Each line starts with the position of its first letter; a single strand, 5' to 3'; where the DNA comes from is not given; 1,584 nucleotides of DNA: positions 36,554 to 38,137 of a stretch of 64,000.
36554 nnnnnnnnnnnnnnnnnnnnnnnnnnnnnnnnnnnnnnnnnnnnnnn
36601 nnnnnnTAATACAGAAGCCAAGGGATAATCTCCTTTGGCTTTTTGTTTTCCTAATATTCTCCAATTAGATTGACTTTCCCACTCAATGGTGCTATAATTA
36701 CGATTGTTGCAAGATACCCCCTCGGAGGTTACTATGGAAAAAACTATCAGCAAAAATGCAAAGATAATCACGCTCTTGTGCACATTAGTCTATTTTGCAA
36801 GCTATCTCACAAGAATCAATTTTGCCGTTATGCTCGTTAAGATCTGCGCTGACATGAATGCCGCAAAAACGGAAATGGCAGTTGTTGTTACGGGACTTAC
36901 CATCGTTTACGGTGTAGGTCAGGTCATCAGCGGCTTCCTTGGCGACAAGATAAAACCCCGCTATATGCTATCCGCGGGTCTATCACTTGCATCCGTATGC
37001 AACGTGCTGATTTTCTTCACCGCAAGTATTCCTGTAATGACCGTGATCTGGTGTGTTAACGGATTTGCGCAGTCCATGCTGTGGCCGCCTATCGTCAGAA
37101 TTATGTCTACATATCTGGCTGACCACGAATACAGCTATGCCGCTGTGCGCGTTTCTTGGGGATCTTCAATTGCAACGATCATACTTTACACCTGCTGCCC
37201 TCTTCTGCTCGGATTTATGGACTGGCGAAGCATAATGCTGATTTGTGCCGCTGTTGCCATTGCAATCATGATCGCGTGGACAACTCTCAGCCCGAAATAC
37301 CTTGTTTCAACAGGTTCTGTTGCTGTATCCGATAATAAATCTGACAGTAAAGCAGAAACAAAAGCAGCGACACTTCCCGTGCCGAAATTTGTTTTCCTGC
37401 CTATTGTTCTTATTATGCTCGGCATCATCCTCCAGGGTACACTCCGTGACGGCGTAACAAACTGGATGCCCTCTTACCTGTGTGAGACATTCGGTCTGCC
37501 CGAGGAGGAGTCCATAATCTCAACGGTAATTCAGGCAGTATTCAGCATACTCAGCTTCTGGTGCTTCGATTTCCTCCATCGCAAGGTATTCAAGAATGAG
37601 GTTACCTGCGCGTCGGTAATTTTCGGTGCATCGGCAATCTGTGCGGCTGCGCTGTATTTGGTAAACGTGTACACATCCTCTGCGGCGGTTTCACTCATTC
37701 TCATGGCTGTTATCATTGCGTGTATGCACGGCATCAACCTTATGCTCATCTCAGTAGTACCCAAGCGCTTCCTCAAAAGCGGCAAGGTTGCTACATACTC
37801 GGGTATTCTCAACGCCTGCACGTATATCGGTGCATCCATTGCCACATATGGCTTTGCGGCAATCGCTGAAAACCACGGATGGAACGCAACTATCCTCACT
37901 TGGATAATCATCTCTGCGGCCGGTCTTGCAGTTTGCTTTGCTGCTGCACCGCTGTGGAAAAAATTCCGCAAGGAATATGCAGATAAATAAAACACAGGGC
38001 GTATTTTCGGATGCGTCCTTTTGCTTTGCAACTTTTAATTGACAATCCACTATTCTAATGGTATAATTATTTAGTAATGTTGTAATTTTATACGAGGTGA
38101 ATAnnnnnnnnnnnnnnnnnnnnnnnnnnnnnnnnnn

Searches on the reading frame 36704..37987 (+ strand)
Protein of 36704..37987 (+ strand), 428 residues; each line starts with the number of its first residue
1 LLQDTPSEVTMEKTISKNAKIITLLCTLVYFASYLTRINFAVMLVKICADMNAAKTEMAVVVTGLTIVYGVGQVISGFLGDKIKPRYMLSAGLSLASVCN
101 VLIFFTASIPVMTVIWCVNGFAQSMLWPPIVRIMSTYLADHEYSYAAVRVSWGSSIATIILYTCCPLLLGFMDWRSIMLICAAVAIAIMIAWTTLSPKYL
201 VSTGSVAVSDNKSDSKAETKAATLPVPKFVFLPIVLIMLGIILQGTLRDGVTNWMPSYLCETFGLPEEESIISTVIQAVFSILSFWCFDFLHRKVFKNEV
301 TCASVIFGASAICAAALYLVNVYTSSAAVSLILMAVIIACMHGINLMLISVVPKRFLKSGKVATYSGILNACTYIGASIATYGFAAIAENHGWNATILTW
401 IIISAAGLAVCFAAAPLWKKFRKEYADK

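Call 3: search_protein_families(library=pfam, proteins=[window:36704-37987:+], max_evalue=0.01)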
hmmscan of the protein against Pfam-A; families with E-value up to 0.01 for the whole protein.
window:36704-37987:+ (428 aa): 1 family
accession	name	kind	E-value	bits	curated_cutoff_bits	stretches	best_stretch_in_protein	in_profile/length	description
PF07690.21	MFS_1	-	3e-37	128.8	33.4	1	27-380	2-346/347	Major Facilitator Superfamily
